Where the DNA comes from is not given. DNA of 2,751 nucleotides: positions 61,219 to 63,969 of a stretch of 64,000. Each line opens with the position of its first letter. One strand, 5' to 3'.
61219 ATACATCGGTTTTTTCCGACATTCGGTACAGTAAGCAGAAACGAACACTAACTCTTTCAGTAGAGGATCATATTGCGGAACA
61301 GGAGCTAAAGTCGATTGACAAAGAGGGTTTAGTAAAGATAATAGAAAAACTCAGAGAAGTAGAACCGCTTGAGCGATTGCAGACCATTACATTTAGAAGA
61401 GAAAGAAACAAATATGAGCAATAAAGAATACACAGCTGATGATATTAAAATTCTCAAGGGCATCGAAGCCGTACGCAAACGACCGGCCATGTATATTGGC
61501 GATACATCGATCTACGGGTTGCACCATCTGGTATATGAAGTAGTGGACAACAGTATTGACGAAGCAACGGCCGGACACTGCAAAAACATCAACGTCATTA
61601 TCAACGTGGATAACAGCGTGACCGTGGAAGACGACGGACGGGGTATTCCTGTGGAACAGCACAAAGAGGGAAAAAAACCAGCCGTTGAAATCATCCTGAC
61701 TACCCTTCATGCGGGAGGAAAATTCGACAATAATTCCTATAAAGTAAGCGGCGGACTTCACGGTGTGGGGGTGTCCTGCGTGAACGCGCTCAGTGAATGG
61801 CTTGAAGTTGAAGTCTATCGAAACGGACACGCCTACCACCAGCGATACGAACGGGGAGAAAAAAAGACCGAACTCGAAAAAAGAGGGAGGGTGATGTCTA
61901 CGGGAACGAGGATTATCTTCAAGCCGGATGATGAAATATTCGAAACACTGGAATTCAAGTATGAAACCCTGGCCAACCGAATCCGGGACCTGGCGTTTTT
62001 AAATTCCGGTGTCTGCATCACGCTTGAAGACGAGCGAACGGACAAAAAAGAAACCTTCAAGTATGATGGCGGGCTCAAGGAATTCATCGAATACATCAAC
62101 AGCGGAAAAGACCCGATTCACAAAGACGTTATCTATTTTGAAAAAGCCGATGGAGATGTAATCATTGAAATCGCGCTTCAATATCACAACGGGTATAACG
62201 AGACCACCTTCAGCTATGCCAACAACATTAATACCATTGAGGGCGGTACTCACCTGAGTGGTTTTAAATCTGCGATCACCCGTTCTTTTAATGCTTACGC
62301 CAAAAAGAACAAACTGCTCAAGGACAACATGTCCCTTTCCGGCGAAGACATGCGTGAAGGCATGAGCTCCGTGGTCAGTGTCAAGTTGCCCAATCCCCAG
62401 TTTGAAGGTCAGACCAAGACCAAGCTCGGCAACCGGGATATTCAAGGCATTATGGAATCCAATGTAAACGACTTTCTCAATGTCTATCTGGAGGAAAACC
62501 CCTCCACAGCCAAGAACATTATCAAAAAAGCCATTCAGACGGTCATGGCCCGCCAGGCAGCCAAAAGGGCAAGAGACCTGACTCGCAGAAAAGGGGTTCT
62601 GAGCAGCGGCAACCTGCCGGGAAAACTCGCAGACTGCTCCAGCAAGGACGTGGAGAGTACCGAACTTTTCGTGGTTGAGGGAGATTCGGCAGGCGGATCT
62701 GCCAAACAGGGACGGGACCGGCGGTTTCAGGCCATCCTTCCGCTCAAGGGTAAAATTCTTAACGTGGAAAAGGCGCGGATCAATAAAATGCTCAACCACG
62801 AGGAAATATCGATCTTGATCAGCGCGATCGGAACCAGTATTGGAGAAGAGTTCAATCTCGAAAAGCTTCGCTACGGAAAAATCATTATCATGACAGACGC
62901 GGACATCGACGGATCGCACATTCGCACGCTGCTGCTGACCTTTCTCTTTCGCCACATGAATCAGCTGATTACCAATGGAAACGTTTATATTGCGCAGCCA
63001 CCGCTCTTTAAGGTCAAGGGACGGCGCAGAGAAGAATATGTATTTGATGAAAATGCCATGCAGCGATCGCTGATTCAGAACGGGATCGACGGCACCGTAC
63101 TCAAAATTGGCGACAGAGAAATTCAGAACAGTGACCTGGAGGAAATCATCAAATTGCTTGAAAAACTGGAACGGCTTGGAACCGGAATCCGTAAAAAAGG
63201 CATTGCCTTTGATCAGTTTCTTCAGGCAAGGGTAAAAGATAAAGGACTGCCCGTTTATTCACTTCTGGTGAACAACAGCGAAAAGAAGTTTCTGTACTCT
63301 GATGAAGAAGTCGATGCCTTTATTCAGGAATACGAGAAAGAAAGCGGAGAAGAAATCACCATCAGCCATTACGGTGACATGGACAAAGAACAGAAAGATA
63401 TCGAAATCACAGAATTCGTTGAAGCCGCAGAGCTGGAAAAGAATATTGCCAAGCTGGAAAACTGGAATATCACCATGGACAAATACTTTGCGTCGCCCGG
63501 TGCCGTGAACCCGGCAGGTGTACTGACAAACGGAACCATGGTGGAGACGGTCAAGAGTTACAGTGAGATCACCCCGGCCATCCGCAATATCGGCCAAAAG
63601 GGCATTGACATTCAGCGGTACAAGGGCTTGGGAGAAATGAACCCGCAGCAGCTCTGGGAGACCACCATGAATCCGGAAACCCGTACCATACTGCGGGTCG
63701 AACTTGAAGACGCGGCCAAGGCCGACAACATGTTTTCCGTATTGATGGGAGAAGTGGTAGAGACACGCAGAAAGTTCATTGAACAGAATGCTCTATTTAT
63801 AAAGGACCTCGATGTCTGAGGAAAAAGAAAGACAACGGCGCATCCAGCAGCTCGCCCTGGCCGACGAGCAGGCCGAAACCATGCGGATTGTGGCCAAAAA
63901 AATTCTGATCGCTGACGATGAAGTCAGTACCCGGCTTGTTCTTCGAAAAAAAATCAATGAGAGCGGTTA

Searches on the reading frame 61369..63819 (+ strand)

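Call 63: search_protein_families(library=pfam, proteins=[window:61369-63819:+], max_evalue=0.1)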
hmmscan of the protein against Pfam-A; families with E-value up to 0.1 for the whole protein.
window:61369-63819:+ (816 aa): 6 families
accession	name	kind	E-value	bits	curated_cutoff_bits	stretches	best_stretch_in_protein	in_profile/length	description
PF00204.31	DNA_gyraseB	-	1.6e-59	200.7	27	1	235-403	1-172/173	DNA gyrase B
PF00986.26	DNA_gyraseB_C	-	3.6e-31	107.6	29.8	1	744-805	2-63/63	DNA gyrase B subunit, carboxyl terminus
PF01751.28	Toprim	-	1.8e-19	70.2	23.1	1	432-543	1-95/96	Toprim domain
PF02518.31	HATPase_c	-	1.6e-16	61.2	26.4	1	50-187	5-108/111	Histidine kinase-, DNA gyrase B-, and HSP90-like ATPase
PF13589.12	HATPase_c_3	-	0.00028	21.3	25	1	52-100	4-52/137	Histidine kinase-, DNA gyrase B-, and HSP90-like ATPase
PF21249.2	GyrB_hook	-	0.021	14.9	23.7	1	545-566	1-22/29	GyrB, hook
